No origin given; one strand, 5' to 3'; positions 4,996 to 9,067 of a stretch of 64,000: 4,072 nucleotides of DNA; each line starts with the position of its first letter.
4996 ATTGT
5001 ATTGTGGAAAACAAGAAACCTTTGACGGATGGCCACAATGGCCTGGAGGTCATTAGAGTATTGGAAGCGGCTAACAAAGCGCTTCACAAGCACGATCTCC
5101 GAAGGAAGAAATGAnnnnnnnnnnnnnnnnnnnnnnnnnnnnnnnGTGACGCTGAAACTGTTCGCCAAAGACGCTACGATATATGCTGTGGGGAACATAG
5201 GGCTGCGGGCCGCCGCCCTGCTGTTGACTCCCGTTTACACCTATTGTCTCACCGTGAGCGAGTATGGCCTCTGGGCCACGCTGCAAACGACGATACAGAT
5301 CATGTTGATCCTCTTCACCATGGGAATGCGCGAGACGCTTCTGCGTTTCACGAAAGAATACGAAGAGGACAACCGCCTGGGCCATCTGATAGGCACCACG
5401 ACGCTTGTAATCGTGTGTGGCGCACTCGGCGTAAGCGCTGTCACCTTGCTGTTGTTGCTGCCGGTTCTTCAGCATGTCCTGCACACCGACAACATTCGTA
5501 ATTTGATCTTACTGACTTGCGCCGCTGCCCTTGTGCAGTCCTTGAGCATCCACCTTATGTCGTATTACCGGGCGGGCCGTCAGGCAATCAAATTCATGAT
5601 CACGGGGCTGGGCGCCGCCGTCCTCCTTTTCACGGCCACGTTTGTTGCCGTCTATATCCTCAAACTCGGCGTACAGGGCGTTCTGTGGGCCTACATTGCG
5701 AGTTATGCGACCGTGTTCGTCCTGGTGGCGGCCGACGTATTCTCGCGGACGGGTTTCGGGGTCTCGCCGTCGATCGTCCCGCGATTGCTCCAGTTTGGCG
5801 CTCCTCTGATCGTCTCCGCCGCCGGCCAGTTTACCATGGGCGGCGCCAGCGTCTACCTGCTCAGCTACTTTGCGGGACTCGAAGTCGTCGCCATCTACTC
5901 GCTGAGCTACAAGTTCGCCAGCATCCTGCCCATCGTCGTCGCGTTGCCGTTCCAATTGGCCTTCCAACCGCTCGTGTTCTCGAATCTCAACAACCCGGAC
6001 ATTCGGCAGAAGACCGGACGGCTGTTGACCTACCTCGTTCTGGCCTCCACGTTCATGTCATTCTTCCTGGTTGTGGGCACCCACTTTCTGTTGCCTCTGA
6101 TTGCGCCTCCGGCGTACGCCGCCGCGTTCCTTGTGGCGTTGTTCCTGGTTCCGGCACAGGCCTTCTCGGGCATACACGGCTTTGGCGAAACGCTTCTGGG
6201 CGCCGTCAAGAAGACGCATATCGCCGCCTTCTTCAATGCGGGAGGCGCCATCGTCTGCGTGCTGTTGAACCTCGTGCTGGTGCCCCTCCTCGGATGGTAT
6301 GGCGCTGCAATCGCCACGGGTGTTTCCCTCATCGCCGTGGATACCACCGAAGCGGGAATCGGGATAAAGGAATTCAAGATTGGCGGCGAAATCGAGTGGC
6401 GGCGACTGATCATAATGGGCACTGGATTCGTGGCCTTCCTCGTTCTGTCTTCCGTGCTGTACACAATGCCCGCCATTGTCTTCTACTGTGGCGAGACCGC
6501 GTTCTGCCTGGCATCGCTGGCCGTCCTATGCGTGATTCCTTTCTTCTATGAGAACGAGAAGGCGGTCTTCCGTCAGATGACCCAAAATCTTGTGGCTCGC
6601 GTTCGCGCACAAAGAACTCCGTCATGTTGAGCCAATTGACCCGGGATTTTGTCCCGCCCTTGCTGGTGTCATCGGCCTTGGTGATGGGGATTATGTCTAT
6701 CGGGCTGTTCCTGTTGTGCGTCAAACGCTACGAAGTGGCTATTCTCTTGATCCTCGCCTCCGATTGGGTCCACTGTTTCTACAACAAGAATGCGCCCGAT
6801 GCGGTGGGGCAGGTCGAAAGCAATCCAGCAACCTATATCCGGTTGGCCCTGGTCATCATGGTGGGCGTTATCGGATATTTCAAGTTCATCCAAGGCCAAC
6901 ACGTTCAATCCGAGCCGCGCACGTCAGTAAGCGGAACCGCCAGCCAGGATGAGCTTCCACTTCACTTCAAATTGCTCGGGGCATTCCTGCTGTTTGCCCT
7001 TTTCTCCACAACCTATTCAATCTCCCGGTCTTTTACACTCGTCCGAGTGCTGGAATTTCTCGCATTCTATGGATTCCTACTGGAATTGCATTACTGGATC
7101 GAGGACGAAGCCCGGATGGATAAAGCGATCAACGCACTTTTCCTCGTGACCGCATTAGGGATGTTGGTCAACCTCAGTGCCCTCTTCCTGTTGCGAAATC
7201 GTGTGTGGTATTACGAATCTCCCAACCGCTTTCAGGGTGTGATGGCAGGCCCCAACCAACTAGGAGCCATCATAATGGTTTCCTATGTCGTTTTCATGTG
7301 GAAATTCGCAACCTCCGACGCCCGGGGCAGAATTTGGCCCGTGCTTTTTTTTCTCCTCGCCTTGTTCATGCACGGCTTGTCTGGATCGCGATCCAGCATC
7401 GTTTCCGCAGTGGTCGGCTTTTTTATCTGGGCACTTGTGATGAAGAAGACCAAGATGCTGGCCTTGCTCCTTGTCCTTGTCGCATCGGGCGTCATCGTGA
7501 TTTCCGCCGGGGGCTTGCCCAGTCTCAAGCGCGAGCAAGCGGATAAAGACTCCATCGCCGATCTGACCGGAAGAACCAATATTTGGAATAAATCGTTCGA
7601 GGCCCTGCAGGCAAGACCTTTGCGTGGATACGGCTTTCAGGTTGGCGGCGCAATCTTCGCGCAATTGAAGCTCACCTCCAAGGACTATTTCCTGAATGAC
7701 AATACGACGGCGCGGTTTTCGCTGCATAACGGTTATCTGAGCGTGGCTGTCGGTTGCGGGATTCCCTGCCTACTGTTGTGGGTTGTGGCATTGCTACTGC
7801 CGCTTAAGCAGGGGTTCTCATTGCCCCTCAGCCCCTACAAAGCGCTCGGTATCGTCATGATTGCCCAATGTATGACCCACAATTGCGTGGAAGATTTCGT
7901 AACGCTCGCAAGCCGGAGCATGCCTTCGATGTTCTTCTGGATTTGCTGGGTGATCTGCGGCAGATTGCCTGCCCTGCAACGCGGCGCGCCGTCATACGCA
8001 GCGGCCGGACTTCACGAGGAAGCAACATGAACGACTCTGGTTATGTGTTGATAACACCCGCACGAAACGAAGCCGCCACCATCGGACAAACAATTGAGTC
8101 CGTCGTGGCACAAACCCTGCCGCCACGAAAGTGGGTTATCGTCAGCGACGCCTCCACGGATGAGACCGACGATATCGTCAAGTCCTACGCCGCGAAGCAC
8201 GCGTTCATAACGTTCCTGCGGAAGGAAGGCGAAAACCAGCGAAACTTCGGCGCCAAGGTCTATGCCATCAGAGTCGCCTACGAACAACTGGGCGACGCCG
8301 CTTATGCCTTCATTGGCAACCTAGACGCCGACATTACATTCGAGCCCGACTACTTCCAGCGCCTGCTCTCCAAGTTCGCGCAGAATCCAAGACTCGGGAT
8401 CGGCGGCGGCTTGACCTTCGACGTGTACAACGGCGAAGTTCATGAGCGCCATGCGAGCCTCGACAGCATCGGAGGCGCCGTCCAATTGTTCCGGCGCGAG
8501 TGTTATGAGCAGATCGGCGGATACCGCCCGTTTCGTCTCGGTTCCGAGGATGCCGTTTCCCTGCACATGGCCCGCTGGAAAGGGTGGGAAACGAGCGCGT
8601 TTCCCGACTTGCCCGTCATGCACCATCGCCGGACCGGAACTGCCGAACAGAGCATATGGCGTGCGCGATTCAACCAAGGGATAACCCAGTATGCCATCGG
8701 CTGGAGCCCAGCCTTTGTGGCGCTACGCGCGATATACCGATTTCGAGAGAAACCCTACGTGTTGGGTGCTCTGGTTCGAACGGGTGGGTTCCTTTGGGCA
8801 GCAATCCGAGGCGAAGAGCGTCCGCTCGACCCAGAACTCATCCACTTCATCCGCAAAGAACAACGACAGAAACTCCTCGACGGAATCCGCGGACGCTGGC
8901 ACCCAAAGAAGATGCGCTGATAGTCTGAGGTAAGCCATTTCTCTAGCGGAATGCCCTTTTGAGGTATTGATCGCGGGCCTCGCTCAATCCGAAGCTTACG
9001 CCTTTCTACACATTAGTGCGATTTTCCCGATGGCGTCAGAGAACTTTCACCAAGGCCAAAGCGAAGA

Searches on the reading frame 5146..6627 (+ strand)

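Call 18: search_protein_families(library=pfam, proteins=[window:5146-6627:+], max_evalue=0.001)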
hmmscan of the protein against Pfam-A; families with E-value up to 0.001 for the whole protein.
window:5146-6627:+ (494 aa): 2 families
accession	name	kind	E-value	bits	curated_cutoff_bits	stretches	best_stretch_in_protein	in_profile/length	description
PF01943.22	Polysacc_synt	-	8.2e-16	58.7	28.2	1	7-277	2-270/274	Polysaccharide biosynthesis protein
PF13440.11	Polysacc_synt_3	-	6e-09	36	23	1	35-316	6-280/293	Polysaccharide biosynthesis protein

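Call 19: search_protein_families(library=ncbifam, proteins=[window:5146-6627:+], max_evalue=0.01)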
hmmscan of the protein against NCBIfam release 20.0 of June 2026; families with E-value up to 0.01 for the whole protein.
window:5146-6627:+ (494 aa): 0 families

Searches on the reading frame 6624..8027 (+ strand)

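Call 18: search_protein_families(library=pfam, proteins=[window:6624-8027:+], max_evalue=0.001)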
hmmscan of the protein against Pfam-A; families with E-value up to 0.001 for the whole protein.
window:6624-8027:+ (468 aa): 1 family
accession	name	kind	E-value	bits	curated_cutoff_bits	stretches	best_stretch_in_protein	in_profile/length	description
PF04932.20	Wzy_C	-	4.9e-21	75.5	31.7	1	241-387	1-149/149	O-Antigen ligase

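Call 19: search_protein_families(library=ncbifam, proteins=[window:6624-8027:+], max_evalue=0.01)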
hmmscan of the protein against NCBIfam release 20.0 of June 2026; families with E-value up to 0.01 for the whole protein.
window:6624-8027:+ (468 aa): 1 family
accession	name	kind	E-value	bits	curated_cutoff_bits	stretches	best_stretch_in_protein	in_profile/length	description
TIGR04370.1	glyco_rpt_poly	subfamily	5.7e-06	25.6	40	1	176-293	104-227/396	oligosaccharide repeat unit polymerase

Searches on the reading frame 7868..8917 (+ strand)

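Call 18: search_protein_families(library=pfam, proteins=[window:7868-8917:+], max_evalue=0.001)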
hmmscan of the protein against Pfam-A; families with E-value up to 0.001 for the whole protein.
window:7868-8917:+ (350 aa): 3 families
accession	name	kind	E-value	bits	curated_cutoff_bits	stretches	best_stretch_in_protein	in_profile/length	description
PF00535.33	Glycos_transf_2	-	1.3e-20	74.5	23.3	1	61-197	2-128/168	Glycosyl transferase family 2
PF13641.12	Glyco_tranf_2_3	-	2.1e-12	48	27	1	60-257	4-216/230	Glycosyltransferase like family 2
PF13506.12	Glyco_transf_21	-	1.2e-05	25.3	21.7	0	124-223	12-124/174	Glycosyl transferase family 21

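Call 19: search_protein_families(library=ncbifam, proteins=[window:7868-8917:+], max_evalue=0.01)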
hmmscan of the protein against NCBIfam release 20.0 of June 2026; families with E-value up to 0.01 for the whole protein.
window:7868-8917:+ (350 aa): 17 families
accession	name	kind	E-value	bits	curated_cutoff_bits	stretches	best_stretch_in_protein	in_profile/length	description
TIGR03469.1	HpnB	hypoth_equivalog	2.9e-13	49.6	379.25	1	60-173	47-163/386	hopene-associated glycosyltransferase HpnB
TIGR03937.1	PgaC_IcaA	equivalog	1.9e-11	43.6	422.3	1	60-178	48-158/407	poly-beta-1,6-N-acetyl-D-glucosamine synthase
NF047683.1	TeichurnBiosyTuaG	equivalog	2.4e-10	40.5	400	1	61-169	10-110/252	teichuronic acid biosynthesis protein TuaG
NF053846.1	glyco_with_XrtP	equivalog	1.2e-08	34.1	520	1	47-144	31-125/440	XrtP-associated glycosyltransferase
NF007482.0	PRK10073.1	equivalog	2.6e-08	33.3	423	1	61-176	10-115/334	glycosyltransferase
NF053739.1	GlytfEpsEBac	equivalog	3.2e-06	26.3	450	1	67-125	11-69/265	glycosyltransferase EpsE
NF045692.1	OglycostaseCruG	equivalog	8e-06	25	600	1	60-167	44-149/386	2'-O-glycosyltransferase CruG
TIGR04283.1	glyco_like_mftF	equivalog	9.7e-05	22.1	182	0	62-129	4-68/221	TIGR04283 family arsenosugar biosynthesis glycosyltransferase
NF038302.1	EPS_HpsE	equivalog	0.00017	20.7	300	1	88-183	33-124/307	hormogonium polysaccharide biosynthesis glycosyltransferase HpsE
NF041875.1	EPS_EpsD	equivalog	0.00018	21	370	1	62-171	4-105/325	exopolysaccharide biosynthesis glycosyltransferase EpsD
TIGR03965.1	mycofact_glyco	equivalog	0.00019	20.4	280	0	60-172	77-181/467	mycofactocin biosynthesis glycosyltransferase MftF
NF041865.1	EpsU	equivalog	0.00061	18.9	700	1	57-164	39-141/394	exopolysaccharide biosynthesis GT2 family glycosyltransferase EpsU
NF041394.1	GtaseAglG_Halo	equivalog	0.00069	19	440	1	62-184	8-121/304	glucosyl-dolichyl phosphate glucuronosyltransferase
TIGR04182.1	glyco_TIGR04182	equivalog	0.0017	17.8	325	1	61-174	4-101/293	S-layer glycoprotein N-glycosyltransferase AglJ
NF010496.0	PRK13915.1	equivalog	0.0027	16.8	262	1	61-112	35-89/307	glucosyl-3-phosphoglycerate synthase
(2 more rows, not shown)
